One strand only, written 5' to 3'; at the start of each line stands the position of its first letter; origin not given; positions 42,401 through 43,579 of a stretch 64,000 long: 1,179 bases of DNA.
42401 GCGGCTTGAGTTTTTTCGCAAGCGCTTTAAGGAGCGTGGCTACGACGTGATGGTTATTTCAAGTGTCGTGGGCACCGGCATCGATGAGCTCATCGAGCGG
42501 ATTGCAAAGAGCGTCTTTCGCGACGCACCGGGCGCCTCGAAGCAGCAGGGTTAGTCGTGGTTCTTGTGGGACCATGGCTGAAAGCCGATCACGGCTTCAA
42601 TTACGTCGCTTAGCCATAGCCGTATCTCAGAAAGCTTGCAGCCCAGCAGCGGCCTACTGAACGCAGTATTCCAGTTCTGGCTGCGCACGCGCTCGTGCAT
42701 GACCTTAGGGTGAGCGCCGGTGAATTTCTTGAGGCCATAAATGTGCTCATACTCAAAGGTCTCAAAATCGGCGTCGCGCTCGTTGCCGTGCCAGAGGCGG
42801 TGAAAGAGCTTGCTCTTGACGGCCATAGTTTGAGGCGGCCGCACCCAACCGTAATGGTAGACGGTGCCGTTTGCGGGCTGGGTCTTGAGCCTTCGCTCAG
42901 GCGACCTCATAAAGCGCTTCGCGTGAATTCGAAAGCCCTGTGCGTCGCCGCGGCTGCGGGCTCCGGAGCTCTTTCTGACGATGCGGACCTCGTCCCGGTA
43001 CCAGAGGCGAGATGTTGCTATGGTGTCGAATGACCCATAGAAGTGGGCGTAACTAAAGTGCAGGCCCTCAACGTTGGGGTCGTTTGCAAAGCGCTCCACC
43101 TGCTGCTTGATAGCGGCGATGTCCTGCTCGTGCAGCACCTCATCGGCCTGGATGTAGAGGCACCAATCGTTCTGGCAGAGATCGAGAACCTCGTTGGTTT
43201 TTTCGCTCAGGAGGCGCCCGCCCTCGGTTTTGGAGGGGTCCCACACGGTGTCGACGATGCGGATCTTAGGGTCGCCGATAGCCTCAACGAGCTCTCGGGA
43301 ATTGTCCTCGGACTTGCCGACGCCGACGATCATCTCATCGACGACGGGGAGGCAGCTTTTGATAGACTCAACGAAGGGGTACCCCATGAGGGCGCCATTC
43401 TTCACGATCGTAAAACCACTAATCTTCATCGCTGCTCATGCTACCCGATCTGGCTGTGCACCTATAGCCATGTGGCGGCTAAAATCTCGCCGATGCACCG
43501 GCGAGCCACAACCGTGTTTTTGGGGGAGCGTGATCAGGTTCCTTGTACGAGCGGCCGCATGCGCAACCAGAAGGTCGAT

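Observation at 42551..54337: Envelope-remodelling locus: GnnA/GnnB-like oxidoreductase-aminotransferase pair next to an LpxL-type acyltransferase, deacetylase, GT2/GT4 and a GT-C-like membrane protein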

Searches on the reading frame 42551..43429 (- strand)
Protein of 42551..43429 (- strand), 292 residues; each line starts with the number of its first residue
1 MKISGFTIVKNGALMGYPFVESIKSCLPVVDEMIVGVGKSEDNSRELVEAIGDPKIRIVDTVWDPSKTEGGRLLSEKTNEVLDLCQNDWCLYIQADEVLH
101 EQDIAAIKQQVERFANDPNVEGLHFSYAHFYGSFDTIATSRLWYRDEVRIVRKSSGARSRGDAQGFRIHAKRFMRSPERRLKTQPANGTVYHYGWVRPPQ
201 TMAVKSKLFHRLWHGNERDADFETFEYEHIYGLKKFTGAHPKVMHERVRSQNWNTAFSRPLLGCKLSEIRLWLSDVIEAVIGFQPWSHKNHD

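Call 3: search_protein_families(library=pfam, proteins=[window:42551-43429:-], max_evalue=0.01)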
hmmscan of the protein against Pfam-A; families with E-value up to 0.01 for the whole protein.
window:42551-43429:- (292 aa): 2 families
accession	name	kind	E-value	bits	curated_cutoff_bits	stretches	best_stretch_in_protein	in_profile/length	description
PF13704.12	Glyco_tranf_2_4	-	0.00015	22.6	27.5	1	30-103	19-88/98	Glycosyl transferase family 2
PF00535.33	Glycos_transf_2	-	0.007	16.8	23.3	0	21-161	15-146/168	Glycosyl transferase family 2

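Call 5: search_protein_families(library=ncbifam, proteins=[window:42551-43429:-], max_evalue=0.01)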
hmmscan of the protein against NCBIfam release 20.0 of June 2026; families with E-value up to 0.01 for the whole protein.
window:42551-43429:- (292 aa): 0 families

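Call 57: search_solved_structures(query=window:42551-43429:-, max_evalue=1)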
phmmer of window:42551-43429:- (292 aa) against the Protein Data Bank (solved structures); distinct sequences matched with E-value up to 1: 1.
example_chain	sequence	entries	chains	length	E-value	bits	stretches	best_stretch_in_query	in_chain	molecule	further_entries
7f2f_A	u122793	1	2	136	0.64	12.5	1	75-125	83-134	Serine-rich protein TYE7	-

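Call 75: predict_structure(protein=window:42551-43429:-)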
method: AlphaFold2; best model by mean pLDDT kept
length: 292 residues; sequences in the alignment: 1
mean_pLDDT: 39.3   pTM: 0.34
mean pLDDT of the five models: 39.3, 38.7, 30.3, 28.3, 26.2
residues with pLDDT >= 90: 0; 70-90: 2; 50-70: 68; < 50: 222
segments of 3 or more residues with pLDDT < 50: 1-5, 10-18, 65-74, 84-101, 115-117, 119-292
pLDDT, mean of each block of 10 residues (from residue 1): 47 46 54 59 60 67 47 50 48 42 50 50 40 30 34 33 30 29 25 25 24 25 24 26 30 34 39 39 34 30
secondary structure, 60 per line:
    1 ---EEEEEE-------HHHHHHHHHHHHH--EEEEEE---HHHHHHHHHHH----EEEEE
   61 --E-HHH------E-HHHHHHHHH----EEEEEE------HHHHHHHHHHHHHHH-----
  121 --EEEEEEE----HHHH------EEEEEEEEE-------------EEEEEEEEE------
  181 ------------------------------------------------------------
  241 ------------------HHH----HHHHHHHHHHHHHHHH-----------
elements in order: E4-9 H17-29 E32-37 H41-51 E56-60 H76-84 E89-94 H101-115 E123-129 H134-137 E144-152 E166-174 H266-281
